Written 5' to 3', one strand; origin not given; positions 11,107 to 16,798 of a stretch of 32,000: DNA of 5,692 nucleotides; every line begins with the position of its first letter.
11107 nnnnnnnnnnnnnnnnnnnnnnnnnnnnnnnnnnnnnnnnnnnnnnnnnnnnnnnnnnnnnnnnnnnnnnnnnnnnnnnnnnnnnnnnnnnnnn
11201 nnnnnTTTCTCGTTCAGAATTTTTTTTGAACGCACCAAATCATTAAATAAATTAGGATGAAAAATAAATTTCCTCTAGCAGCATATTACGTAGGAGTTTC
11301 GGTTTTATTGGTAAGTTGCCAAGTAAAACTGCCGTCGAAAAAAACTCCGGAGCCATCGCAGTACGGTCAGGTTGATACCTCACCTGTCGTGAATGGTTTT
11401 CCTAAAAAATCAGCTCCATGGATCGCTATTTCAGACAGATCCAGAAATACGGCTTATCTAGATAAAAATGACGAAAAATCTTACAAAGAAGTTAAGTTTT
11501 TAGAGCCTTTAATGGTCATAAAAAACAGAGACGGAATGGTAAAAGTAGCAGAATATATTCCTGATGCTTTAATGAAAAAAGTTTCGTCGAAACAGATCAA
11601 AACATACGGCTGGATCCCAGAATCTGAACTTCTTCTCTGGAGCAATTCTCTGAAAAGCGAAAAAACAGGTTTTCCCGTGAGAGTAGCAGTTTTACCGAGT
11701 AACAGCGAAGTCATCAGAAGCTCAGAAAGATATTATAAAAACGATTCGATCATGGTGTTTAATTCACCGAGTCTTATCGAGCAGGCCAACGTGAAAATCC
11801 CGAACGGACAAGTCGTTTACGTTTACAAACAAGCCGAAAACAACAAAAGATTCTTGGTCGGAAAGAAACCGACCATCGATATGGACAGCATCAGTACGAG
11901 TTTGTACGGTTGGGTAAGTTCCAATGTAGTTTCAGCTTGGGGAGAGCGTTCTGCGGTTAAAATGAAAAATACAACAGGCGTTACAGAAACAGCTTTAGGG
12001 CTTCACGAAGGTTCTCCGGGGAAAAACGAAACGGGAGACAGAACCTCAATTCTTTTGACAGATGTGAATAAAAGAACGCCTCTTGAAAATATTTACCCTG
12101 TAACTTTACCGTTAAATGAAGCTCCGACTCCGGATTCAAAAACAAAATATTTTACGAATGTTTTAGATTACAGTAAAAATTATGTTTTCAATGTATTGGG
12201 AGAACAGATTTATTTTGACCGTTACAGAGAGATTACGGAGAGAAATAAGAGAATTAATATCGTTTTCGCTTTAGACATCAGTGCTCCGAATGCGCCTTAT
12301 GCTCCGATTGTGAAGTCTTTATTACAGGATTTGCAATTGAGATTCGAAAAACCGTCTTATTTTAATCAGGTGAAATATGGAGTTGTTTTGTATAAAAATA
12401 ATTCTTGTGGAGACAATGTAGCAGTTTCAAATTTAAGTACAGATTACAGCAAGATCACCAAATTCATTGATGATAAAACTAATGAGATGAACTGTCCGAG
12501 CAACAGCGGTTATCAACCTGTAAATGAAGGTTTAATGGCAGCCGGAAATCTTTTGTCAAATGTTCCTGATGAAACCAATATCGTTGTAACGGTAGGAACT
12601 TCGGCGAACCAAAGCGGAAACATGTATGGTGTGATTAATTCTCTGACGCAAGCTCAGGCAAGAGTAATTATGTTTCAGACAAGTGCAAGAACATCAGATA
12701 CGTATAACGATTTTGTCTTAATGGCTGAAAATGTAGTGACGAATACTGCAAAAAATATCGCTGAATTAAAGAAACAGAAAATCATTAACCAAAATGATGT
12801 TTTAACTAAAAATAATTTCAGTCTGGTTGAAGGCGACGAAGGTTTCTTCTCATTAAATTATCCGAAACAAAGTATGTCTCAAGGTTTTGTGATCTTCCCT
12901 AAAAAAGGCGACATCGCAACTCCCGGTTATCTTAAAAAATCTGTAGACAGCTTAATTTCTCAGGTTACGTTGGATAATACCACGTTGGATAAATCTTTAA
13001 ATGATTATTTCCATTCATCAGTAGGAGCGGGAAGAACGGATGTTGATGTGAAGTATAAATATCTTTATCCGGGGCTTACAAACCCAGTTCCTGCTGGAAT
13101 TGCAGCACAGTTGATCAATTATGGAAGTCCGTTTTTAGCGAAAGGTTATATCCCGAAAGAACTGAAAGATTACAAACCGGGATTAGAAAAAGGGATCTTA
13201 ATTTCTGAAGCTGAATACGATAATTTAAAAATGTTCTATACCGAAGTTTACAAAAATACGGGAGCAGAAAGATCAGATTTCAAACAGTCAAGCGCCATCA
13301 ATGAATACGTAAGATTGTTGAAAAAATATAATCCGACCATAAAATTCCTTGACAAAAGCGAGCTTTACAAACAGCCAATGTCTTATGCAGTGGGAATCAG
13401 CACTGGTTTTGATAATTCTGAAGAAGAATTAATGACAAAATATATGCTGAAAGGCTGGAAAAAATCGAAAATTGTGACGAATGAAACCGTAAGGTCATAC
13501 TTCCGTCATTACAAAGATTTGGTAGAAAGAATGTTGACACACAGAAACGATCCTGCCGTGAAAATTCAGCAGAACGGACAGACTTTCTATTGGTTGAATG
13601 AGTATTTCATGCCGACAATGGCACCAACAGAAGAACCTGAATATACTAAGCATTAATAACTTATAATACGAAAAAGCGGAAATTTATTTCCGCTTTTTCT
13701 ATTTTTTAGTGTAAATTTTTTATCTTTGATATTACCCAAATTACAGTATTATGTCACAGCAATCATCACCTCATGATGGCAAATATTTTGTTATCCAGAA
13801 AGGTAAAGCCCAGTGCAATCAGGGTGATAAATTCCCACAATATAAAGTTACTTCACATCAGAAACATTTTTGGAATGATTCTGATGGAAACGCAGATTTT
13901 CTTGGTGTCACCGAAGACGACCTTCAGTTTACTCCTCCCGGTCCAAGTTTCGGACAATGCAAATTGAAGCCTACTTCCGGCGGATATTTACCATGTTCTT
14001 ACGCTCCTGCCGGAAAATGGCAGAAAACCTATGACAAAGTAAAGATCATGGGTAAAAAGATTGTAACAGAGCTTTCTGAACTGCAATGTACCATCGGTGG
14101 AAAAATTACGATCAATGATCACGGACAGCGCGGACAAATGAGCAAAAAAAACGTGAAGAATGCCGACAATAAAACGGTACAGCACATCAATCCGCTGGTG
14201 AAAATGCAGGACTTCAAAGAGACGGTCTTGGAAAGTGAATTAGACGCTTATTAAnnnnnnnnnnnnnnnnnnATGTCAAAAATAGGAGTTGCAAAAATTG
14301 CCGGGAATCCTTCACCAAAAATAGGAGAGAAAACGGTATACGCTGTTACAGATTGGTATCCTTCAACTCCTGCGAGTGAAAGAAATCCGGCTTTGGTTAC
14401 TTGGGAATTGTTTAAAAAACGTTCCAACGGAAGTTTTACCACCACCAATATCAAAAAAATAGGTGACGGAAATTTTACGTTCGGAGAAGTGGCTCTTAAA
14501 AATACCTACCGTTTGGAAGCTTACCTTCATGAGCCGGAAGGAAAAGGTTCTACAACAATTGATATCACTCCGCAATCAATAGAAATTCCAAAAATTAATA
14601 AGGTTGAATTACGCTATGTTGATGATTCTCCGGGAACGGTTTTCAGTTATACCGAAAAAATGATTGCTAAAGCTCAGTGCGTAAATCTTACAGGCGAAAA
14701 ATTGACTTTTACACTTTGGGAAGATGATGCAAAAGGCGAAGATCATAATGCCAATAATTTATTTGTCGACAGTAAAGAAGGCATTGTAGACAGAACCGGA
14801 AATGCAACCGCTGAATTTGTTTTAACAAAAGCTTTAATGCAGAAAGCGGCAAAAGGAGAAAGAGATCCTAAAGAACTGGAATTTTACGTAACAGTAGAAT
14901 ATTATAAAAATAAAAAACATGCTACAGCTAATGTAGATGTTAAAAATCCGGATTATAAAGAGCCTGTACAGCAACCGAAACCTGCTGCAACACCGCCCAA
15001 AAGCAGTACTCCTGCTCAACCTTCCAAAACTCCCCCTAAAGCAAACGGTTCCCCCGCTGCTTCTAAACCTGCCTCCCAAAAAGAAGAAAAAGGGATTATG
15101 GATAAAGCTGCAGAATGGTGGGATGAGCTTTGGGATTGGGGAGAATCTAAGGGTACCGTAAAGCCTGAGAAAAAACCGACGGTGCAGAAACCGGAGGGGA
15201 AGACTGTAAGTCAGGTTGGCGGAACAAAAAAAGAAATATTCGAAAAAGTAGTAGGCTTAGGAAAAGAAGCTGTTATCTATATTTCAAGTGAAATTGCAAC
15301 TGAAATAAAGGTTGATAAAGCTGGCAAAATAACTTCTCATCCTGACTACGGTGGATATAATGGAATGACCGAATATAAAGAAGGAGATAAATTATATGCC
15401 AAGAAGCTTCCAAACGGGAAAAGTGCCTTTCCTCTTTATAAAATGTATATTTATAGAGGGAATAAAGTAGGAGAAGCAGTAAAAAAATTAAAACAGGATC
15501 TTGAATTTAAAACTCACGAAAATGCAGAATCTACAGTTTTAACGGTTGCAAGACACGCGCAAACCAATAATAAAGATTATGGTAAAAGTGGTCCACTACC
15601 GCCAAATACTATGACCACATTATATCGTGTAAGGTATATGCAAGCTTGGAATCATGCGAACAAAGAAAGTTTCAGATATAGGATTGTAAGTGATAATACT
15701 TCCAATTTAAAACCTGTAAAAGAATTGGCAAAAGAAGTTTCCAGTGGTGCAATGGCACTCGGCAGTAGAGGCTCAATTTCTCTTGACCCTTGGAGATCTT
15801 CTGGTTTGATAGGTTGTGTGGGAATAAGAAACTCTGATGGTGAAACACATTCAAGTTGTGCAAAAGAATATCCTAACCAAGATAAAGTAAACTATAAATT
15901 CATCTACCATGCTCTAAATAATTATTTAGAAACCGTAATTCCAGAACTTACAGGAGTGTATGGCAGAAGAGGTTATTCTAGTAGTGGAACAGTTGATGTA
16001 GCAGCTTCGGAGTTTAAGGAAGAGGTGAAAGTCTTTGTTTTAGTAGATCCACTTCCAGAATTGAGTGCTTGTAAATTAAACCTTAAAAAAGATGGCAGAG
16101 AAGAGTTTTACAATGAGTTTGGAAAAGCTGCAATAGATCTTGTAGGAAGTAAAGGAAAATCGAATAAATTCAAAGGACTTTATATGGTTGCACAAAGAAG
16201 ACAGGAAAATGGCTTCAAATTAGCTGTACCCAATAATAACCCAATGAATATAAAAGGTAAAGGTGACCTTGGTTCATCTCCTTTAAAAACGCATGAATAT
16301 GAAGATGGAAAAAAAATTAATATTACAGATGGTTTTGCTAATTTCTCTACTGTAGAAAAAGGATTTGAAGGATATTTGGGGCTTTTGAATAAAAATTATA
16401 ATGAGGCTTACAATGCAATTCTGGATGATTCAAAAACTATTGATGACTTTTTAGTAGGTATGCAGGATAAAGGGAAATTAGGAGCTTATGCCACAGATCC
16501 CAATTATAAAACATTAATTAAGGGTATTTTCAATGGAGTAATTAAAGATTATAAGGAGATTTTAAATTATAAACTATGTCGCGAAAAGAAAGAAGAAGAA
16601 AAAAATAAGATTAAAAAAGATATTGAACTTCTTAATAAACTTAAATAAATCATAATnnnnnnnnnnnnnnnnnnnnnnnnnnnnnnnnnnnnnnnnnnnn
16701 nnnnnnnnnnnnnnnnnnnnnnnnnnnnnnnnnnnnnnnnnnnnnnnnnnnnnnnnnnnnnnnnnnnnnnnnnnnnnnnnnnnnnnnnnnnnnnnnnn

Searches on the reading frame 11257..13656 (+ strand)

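Call 8: search_protein_families(library=pfam, proteins=[window:11257-13656:+], max_evalue=0.01)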
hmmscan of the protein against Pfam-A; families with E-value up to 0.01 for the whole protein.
window:11257-13656:+ (799 aa): 4 families
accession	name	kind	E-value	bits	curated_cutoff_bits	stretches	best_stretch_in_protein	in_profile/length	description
PF20782.3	TssR_VWA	-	1.3e-102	343.3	25.7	1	292-587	7-304/304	TssR protein VWA domain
PF20781.2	TssR_C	-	4e-37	128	25.7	1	644-786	2-141/141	TssR C-terminal domain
PF17643.6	TssR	-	1.4e-31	109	25.7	1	28-127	1-102/102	TssR protein N-terminal barrel domain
PF20780.2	TssR_M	-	3.4e-28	97.6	25.7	1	142-226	2-85/86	TssR second domain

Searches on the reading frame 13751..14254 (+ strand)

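Call 8: search_protein_families(library=pfam, proteins=[window:13751-14254:+], max_evalue=0.01)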
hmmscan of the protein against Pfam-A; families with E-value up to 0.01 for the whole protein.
window:13751-14254:+ (167 aa): 1 family
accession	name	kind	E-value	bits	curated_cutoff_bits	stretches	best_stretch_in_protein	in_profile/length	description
PF14107.11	DUF4280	-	4.3e-16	59.9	26.3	1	14-126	1-109/109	Domain of unknown function (DUF4280)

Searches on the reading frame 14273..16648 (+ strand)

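Call 8: search_protein_families(library=pfam, proteins=[window:14273-16648:+], max_evalue=0.01)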
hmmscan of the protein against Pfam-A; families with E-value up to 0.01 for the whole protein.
window:14273-16648:+ (791 aa): 1 family
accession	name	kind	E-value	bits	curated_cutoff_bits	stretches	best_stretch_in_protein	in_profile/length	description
PF01832.25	Glucosaminidase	-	3.9e-08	34.4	30.2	1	634-754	14-119/123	Mannosyl-glycoprotein endo-beta-N-acetylglucosaminidase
